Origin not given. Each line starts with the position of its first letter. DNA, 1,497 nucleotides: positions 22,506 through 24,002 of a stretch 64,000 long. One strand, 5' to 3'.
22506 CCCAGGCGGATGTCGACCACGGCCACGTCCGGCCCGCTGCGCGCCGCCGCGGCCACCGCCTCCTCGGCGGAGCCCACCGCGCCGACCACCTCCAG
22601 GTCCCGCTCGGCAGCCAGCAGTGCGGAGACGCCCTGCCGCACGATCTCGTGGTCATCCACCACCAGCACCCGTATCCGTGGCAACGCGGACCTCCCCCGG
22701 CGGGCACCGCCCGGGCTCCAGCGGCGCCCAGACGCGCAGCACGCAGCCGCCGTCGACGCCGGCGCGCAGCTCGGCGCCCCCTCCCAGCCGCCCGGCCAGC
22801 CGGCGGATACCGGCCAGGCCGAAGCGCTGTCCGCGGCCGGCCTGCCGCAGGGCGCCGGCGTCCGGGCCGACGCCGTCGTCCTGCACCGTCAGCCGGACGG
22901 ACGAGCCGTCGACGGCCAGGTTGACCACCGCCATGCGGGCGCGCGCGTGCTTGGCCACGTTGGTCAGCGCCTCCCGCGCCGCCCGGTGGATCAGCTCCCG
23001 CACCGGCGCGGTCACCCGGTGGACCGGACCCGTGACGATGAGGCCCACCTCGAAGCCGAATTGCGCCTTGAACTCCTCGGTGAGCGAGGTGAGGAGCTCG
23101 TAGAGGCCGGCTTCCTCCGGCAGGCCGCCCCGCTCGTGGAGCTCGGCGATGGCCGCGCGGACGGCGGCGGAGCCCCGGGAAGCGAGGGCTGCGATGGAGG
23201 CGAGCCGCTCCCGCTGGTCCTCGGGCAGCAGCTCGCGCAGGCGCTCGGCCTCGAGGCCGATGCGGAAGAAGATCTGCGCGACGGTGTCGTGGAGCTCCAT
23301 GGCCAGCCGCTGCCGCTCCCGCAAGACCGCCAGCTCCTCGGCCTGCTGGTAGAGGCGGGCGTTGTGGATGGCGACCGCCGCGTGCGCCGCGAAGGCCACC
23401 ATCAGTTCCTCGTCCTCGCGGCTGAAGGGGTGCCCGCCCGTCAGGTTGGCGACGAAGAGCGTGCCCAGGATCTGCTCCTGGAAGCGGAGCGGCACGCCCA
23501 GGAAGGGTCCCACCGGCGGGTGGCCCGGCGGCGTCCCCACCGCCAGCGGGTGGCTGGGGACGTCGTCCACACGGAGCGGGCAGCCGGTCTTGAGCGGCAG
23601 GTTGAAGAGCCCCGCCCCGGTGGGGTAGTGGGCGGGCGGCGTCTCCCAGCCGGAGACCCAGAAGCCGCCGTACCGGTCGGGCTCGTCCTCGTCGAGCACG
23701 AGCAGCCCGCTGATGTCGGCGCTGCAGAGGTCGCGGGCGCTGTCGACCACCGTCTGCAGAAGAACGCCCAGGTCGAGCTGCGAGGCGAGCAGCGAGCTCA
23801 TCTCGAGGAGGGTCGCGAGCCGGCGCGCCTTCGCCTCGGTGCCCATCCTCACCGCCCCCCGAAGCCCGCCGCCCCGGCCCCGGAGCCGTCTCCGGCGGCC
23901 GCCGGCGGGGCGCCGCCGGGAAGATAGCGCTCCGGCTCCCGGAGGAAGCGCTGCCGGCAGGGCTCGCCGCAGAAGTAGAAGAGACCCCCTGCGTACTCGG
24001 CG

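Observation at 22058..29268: Minimal form-I Mo-Cu CO-dehydrogenase cluster with a downstream GAF two-component system and no coxD/E/F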

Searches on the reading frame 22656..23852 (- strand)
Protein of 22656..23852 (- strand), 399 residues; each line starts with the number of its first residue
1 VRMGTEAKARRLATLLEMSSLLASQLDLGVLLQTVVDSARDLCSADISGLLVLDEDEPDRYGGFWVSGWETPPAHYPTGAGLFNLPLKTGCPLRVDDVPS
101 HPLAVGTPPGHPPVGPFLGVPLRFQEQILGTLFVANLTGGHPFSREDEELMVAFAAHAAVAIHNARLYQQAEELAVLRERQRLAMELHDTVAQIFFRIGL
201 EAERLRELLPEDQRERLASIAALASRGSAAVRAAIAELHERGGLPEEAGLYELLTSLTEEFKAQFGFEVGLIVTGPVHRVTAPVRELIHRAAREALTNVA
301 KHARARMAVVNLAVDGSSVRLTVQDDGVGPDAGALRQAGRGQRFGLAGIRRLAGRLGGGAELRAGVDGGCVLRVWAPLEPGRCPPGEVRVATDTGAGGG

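Call 7: search_protein_families(library=pfam, proteins=[window:22656-23852:-], max_evalue=0.01)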
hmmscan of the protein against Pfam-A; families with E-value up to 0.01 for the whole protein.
window:22656-23852:- (399 aa): 6 families
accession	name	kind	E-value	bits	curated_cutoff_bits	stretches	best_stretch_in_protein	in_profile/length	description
PF13185.12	GAF_2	-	5.5e-18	65.9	28.6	1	26-163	2-136/136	GAF domain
PF01590.32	GAF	-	1.2e-14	55.4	22.4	1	27-162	1-133/133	GAF domain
PF02518.31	HATPase_c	-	9.6e-10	39.3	26.4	1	286-379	4-110/111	Histidine kinase-, DNA gyrase B-, and HSP90-like ATPase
PF07730.19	HisKA_3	-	1.2e-09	39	24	1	179-241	1-66/68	Histidine kinase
PF13492.12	GAF_3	-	1.3e-06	29.3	27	1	28-164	2-129/129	GAF domain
PF13581.12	HATPase_c_2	-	9.4e-05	22.9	27.4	1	279-340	23-89/127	Histidine kinase-like ATPase domain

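Call 18: find_homologous_proteins(query=window:22656-23852:-, max_evalue=1e-20)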
Query window:22656-23852:- (399 aa): 125 proteins with E <= 1e-20 among 8000 candidates; the best 120 are listed.
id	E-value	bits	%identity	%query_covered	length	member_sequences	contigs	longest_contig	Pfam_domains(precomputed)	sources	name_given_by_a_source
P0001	5.9e-257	870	100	99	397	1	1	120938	PF13185.13,PF01590.33,PF07730.20,PF02518.32,PF13492.13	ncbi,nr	ncbi:MAG: GAF domain-containing sensor histidine kinase [Bacillota bacterium]|nr:GAF domain-containi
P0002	6.6e-180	617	72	99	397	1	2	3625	PF13185.13,PF01590.33,PF13581.13,PF07730.20,PF02518.32,PF13492.13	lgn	-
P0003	1.0e-176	606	71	98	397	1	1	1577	PF13185.13,PF01590.33,PF13581.13,PF07730.20,PF02518.32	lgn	-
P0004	2.6e-172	592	69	98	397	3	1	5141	PF13185.13,PF01590.33,PF13581.13,PF07730.20,PF02518.32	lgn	-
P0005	2.2e-145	503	59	92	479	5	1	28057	PF13185.13,PF01590.33,PF07730.20,PF02518.32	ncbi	ncbi:MAG: GAF domain-containing protein [Bacillota bacterium]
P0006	4.9e-144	499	59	99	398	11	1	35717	PF13185.13,PF01590.33,PF07730.20,PF02518.32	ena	-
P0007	2.2e-143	497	60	95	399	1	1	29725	PF13185.13,PF01590.33,PF07730.20,PF02518.32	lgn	-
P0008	1.4e-141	491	62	95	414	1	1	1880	PF13185.13,PF01590.33,PF07730.20,PF02518.32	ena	-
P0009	2.3e-141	490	60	87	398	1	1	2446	PF13185.13,PF01590.33,PF07730.20,PF02518.32,PF13492.13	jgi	jgi:signal transduction histidine kinase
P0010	1.1e-139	484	59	90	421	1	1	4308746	PF13185.13,PF01590.33,PF07730.20,PF02518.32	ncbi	-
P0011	2.4e-139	483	59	98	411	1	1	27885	PF13185.13,PF01590.33,PF07730.20,PF02518.32,PF13492.13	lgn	-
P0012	1.8e-138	480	58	93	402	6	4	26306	PF13185.13,PF01590.33,PF07730.20,PF02518.32,PF13492.13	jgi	-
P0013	1.5e-137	477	59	87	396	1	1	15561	PF13185.13,PF01590.33,PF07730.20,PF02518.32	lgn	-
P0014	2.5e-137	477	56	99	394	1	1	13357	PF13185.13,PF01590.33,PF07730.20,PF02518.32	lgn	-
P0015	6.6e-134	465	57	93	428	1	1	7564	PF13185.13,PF01590.33,PF07730.20,PF02518.32,PF13492.13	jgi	jgi:signal transduction histidine kinase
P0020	6.3e-130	452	56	94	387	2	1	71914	PF13185.13,PF01590.33,PF07730.20,PF02518.32,PF13492.13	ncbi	-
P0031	1.9e-83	299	45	94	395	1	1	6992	PF13185.13,PF01590.33,PF07730.20,PF02518.32,PF13492.13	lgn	-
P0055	8.4e-45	172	38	87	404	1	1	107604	PF13185.13,PF01590.33,PF13581.13,PF07730.20,PF02518.32,PF13492.13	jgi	jgi:signal transduction histidine kinase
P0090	7.6e-41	159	34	94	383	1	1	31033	PF13185.13,PF01590.33,PF13581.13,PF07730.20,PF02518.32,PF13492.13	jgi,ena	-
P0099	1.1e-38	152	35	88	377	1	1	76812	PF13185.13,PF01590.33,PF13581.13,PF07730.20,PF02518.32,PF13492.13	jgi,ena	-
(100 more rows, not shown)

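Call 20: search_solved_structures(query=window:22656-23852:-, max_evalue=0.01, show_alignments=4)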
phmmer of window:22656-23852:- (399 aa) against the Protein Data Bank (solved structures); distinct sequences matched with E-value up to 0.01: 27.
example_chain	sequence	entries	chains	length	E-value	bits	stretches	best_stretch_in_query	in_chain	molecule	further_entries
2y79_A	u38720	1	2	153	1e-28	104.1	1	26-171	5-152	REDOX SENSOR HISTIDINE KINASE RESPONSE REGULATOR DEVS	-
4ynr_A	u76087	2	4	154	1.3e-28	103.8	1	24-171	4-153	Redox sensor histidine kinase response regulator DevS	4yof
2w3d_A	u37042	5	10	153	1.8e-28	103.3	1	26-171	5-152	TWO COMPONENT SENSOR HISTIDINE KINASE DEVS (GAF FAMILY PROTEIN)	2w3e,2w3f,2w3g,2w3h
2y8h_A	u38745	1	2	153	2.6e-28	102.8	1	27-171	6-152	TWO COMPONENT SENSOR HISTIDINE KINASE DEVS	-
2vzw_A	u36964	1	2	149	7.5e-22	81.5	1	32-171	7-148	PROBABLE HISTIDINE KINASE RESPONSE REGULATOR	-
3jab_B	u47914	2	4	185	1e-10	44.9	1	14-174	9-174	GafB domain of phosphodiesterase 2A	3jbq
1mc0_A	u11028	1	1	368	1.4e-10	44.4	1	14-175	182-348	3',5'-cyclic nucleotide phosphodiesterase 2A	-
9lrn_A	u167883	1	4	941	3e-10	43.3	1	14-176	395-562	cGMP-dependent 3',5'-cyclic phosphodiesterase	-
3gig_A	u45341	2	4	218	7.9e-10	41.9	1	170-351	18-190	Sensor histidine kinase desK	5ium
7ssj_A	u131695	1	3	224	8.4e-10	41.8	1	170-351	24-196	Sensor histidine kinase DesK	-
3ibj_A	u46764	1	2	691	9.5e-10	41.7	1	14-176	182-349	cGMP-dependent 3',5'-cyclic phosphodiesterase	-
3gie_A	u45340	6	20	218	1.1e-08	38.2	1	170-351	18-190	Sensor histidine kinase desK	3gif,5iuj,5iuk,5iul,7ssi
3ehf_A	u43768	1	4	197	1.1e-08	38.1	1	177-351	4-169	Sensor kinase (YocF protein)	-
3ehh_A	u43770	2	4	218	7e-08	35.5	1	170-351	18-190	Sensor kinase (YocF protein)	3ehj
4mcw_A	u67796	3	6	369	1.3e-07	34.6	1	7-222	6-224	Metal dependent phosphohydrolase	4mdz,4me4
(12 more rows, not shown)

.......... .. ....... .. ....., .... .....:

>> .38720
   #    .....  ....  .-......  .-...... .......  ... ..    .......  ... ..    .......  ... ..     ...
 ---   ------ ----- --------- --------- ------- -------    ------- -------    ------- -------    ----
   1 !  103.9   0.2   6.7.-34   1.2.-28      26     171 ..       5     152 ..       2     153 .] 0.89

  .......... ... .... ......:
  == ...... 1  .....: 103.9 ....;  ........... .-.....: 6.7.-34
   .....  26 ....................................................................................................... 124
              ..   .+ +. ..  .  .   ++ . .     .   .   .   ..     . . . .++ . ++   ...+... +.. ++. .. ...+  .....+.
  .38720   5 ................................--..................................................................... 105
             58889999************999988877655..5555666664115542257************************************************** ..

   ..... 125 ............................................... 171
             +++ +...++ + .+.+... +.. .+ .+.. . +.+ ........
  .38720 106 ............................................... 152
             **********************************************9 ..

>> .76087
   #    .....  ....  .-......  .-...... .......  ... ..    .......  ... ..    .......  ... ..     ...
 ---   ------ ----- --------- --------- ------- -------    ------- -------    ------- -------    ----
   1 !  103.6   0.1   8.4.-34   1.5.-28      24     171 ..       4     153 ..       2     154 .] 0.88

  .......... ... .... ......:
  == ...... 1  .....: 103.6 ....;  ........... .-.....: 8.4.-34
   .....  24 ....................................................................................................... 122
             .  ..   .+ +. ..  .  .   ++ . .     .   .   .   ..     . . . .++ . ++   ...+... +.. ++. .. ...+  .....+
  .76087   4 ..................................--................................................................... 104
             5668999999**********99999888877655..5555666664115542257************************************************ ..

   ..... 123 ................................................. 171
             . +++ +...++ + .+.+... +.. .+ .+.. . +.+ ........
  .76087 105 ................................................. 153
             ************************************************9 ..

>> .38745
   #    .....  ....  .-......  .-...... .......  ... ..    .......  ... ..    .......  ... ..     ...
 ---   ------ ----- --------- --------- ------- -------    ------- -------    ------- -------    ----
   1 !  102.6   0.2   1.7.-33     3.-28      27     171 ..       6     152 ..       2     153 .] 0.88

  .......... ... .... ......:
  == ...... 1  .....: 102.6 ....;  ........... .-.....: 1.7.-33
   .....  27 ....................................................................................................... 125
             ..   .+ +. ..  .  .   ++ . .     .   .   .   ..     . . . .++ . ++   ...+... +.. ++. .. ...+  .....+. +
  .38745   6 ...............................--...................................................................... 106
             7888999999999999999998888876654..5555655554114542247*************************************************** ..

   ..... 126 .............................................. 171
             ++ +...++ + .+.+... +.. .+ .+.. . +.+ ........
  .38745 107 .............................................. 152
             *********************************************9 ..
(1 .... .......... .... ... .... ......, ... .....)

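Call 22: find_related_loci(query=A1, collection=genome_contigs, flank=10000)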
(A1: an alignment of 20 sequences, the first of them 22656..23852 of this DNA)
Query A1 (399 aa) in genome_contigs; peptide patterns used: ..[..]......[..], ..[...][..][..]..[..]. (x = any residue, [..] = any of these).
323 stretches matched a pattern; 72 encode a relative of the query (tblastn E <= 1e-3); 72 distinct loci.
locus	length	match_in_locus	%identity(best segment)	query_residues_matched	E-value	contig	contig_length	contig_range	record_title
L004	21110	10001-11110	56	6-381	6e-133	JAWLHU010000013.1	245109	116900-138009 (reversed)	MAG: Symbiobacteriaceae bacterium isolate 30dZY2.bin.8 NODE_118_length_245109_cov_37.503886, whole genome shotgun sequen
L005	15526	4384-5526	59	29-397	2e-128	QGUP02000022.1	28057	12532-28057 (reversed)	MAG: Bacillota bacterium isolate ZC4RG38 NODE_1241_length_28057_cov_11.791801, whole genome shotgun sequence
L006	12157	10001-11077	60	29-387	2e-128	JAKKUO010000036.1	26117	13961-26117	MAG: Bacillota bacterium isolate bin 16 NODE_102_length_26117_cov_142.806116, whole genome shotgun sequence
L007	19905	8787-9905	58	29-399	1e-122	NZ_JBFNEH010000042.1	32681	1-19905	MAG: Symbiobacterium sp. isolate AA23 NODE_663_length_32681_cov_5.445412, whole genome shotgun sequence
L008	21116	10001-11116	45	6-377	3e-85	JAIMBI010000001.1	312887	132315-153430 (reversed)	MAG: Actinomycetes bacterium isolate HOT.MB2.50 NODE_15_length_312887_cov_55.051207, whole genome shotgun sequence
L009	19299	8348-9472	43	8-380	4e-84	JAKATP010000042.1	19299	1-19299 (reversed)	MAG: Bacillota bacterium isolate YP2.bin78 NODE_2349_length_19299_cov_4.420248, whole genome shotgun sequence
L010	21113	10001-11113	43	8-377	4e-84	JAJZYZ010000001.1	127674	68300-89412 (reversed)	MAG: Bacillota bacterium isolate TL1-5.bin82 NODE_73_length_127674_cov_4.933303, whole genome shotgun sequence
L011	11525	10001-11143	43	1-378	9e-84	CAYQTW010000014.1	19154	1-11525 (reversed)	MAG TPA_asm: uncultured Anaerolineales bacterium isolate binchicken_co355_303 genome assembly, contig: NODE_1387_length_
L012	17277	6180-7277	43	15-378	7e-83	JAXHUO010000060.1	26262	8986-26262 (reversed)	MAG: Chloroflexota bacterium isolate MAG53_tar_biofilm MAG53_60, whole genome shotgun sequence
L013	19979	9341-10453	43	8-377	1e-82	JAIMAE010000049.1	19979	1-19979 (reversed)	MAG: Bacillota bacterium isolate HOT.CON.99 NODE_2617_length_19979_cov_308.820973, whole genome shotgun sequence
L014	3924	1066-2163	44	15-378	2e-81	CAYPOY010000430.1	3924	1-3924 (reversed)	MAG TPA_asm: uncultured Anaerolineales bacterium isolate SRP214966_co5_314 genome assembly, contig: NODE_29153_length_39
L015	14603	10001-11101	43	8-373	1e-80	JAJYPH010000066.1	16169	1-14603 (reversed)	MAG: Bacillota bacterium isolate DS3.bin47 NODE_3714_length_16169_cov_3.196983, whole genome shotgun sequence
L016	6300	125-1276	43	6-383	5e-80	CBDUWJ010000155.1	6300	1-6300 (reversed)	MAG TPA_asm: uncultured Anaerolineae bacterium isolate SRR22302363_binner13_Refined_38 genome assembly, contig: ERZ25749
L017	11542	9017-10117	42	8-373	2e-79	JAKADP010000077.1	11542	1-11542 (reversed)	MAG: Bacillota bacterium isolate WH5.bin24 NODE_3405_length_11542_cov_3.430924, whole genome shotgun sequence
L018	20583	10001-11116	44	8-378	5e-78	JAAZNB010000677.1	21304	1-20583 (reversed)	MAG: Chloroflexota bacterium isolate AS27yjCOA_123 127588_AS27, whole genome shotgun sequence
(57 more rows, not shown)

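Call 25: find_encoding_contigs(protein=P0001, flank=10000, max_places=3)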
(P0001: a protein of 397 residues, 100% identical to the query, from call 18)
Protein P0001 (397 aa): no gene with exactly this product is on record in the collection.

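Call 26: find_encoding_contigs(protein=P0004, flank=10000, max_places=3)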
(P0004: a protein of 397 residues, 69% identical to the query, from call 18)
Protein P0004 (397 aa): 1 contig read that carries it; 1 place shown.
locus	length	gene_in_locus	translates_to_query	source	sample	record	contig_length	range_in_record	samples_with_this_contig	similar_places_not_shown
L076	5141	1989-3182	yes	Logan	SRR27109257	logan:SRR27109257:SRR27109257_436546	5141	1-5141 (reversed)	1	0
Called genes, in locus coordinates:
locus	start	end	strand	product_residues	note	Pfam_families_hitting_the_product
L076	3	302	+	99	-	?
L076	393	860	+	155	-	PF10604:Polyketide_cyc2 (weak), PF06240:COXG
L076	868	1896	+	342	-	PF02625:XdhC_CoxI, PF13478:XdhC_C, PF04945:YHS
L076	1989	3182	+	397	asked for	PF01590:GAF, PF13185:GAF_2, PF07730:HisKA_3, PF13581:HATPase_c_2 (weak), PF02518:HATPase_c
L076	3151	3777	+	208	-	PF00072:Response_reg, PF00196:GerE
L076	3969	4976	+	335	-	PF00356:LacI, PF00532:Peripla_BP_1, PF13407:Peripla_BP_4, PF13377:Peripla_BP_3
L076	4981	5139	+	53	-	?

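Call 27: find_encoding_contigs(protein=P0002, flank=10000, max_places=3)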
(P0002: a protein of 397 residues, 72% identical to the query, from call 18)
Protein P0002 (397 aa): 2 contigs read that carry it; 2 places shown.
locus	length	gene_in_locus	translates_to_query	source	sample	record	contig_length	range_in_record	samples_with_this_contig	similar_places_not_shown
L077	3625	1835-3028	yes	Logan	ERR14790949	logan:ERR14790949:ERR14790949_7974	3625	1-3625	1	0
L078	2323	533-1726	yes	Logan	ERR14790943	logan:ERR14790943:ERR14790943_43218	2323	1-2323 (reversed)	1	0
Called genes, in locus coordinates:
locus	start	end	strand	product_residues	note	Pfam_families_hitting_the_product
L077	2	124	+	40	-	?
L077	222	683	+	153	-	PF10604:Polyketide_cyc2, PF06240:COXG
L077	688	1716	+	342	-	PF02625:XdhC_CoxI, PF13478:XdhC_C, PF04945:YHS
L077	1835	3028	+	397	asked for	PF01590:GAF, PF13185:GAF_2, PF13492:GAF_3 (weak), PF07730:HisKA_3, PF13581:HATPase_c_2 (weak), PF02518:HATPase_c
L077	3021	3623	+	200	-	PF00072:Response_reg, PF00196:GerE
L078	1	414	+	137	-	?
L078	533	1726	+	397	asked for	PF01590:GAF, PF13185:GAF_2, PF13492:GAF_3 (weak), PF07730:HisKA_3, PF13581:HATPase_c_2 (weak), PF02518:HATPase_c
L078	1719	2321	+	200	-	PF00072:Response_reg, PF00196:GerE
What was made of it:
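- The same coxG-coxF-kinase-regulator order recurs in two further lineages at 69-72% kinase identity from independent metagenomes, which argues for purifying selection (calls 26, 27).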

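Call 42: search_protein_families(library=pfam, proteins=[L012:36-3212:+, L012:3249-5030:+, L012:5144-6004:+, L012:8533-10419:+, L012:10937-12181:+, L018:4770-8876:+, L018:9145-9948:+, L018:12726-14627:+, L018:14692-17763:+], max_evalue=0.0001)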
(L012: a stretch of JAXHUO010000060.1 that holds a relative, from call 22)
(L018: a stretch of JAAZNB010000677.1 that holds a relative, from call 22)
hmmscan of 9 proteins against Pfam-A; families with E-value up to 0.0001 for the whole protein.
L012:36-3212:+ (1059 aa): 11 families
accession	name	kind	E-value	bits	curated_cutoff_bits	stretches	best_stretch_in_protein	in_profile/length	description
PF01344.31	Kelch_1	-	1.8e-28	98.1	20.1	3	903-939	4-40/46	Kelch motif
PF13964.12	Kelch_6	-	7.1e-25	86.6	25.3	3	906-940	7-42/50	Kelch motif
PF24681.1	Kelch_KLHDC2_KLHL20_DRC7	-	5e-22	78.7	50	2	906-1053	55-221/221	KLHDC2/KLHL20/DRC7 Kelch-repeats domain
PF25210.1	Kelch_FKB95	-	5.7e-17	62.7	70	1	859-982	38-163/268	FKB95, Kelch-repeats domain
PF13415.12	Kelch_3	-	2.5e-15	56.6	22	0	867-904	5-43/48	Galactose oxidase, central domain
PF13620.12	CarboxypepD_reg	-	5.6e-15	55.9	32.3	1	315-397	1-82/82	Carboxypeptidase regulatory-like domain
PF24981.1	Beta-prop_ATRN-LZTR1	-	2.4e-14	53.7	50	1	842-1053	27-279/289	Attractin/LZTR1 beta-propeller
PF13418.12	Kelch_4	-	2.3e-12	47.1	21.6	1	852-898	1-48/49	Galactose oxidase, central domain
PF24996.1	NANM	-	3.4e-12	46.4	45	1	840-922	41-128/350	N-acetylneuraminate epimerase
PF07646.21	Kelch_2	-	2.4e-10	40.3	21.3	0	949-982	5-42/48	Kelch motif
PF13715.12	CarbopepD_reg_2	-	9e-08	32.5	32.2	0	328-396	11-76/88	CarboxypepD_reg-like domain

L012:3249-5030:+ (594 aa): 2 families
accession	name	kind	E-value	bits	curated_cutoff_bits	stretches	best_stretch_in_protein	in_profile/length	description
PF13620.12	CarboxypepD_reg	-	1e-09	39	32.3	1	145-215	8-81/82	Carboxypeptidase regulatory-like domain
PF13715.12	CarbopepD_reg_2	-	1.8e-05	25.1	32.2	1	147-213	10-74/88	CarboxypepD_reg-like domain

L012:5144-6004:+ (287 aa): 0 families

L012:8533-10419:+ (629 aa): 1 family
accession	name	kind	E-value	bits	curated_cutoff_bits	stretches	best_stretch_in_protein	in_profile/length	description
PF03063.25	Prismane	-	2.1e-189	630.9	27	1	52-609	1-512/513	Prismane/CO dehydrogenase family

L012:10937-12181:+ (415 aa): 4 families
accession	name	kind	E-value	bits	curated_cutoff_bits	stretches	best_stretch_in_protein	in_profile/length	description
PF07992.20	Pyr_redox_2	-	3.1e-45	155.3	26.1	1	5-303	2-291/291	Pyridine nucleotide-disulphide oxidoreductase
PF00070.33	Pyr_redox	-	2e-13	51.1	22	1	149-225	3-79/82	Pyridine nucleotide-disulphide oxidoreductase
PF18267.7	Rubredoxin_C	-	2e-07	31.3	25.9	1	328-391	6-68/70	Rubredoxin NAD+ reductase C-terminal domain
PF13738.12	Pyr_redox_3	-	1.1e-05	25.3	30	1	72-277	95-305/305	Pyridine nucleotide-disulphide oxidoreductase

L018:4770-8876:+ (1369 aa): 4 families
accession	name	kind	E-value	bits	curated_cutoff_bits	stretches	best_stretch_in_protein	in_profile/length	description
PF07517.20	SecA_DEAD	-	1.2e-123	412.4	24.6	1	22-426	6-290/290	SecA DEAD-like domain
PF21090.3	P-loop_SecA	-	3.3e-71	239.6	27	1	481-793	3-203/205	SecA P-loop domain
PF07516.18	SecA_SW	-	7.8e-43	147.3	26.7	2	797-949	1-116/200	SecA Wing and Scaffold domain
PF01043.26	SecA_PP_bind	-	9.9e-34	116.7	23.5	1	268-382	2-110/110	SecA preprotein cross-linking domain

L018:9145-9948:+ (268 aa): 6 families
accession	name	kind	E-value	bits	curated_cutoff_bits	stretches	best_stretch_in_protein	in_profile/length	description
PF01656.29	CbiA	-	4.8e-17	62.5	25.4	1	13-244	2-124/125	CobQ/CobB/MinD/ParA nucleotide binding domain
PF13614.12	AAA_31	-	2.7e-09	37.7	27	1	13-65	4-58/177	AAA domain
PF10609.15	ParA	-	6.9e-08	32.7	27.1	1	12-47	5-41/246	NUBPL iron-transfer P-loop NTPase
PF02374.21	ArsA_ATPase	-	1.6e-07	31.3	24.3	1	11-55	2-46/305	Anion-transporting ATPase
PF06564.18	CBP_BcsQ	-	1.4e-05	25.2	21.3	1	10-59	1-51/234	Cellulose biosynthesis protein BcsQ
PF00142.24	Fer4_NifH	-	5.7e-05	23.2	25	0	12-50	2-40/271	4Fe-4S iron sulfur cluster binding proteins, NifH/frxC family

L018:12726-14627:+ (634 aa): 1 family
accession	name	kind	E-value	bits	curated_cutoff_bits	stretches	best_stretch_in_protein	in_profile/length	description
PF03063.25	Prismane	-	5e-189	629.6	27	1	56-613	1-512/513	Prismane/CO dehydrogenase family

L018:14692-17763:+ (1024 aa): 2 families
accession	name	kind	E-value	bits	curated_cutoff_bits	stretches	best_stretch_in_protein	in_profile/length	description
PF00361.26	Proton_antipo_M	-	7.4e-101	337.7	21.5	2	150-434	1-293/294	NADH:quinone oxidoreductase/Mrp antiporter, TM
PF00662.26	Proton_antipo_N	-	2.6e-11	43.7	24.5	1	91-134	8-51/51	NADH-Ubiquinone oxidoreductase (complex I), chain 5 N-terminus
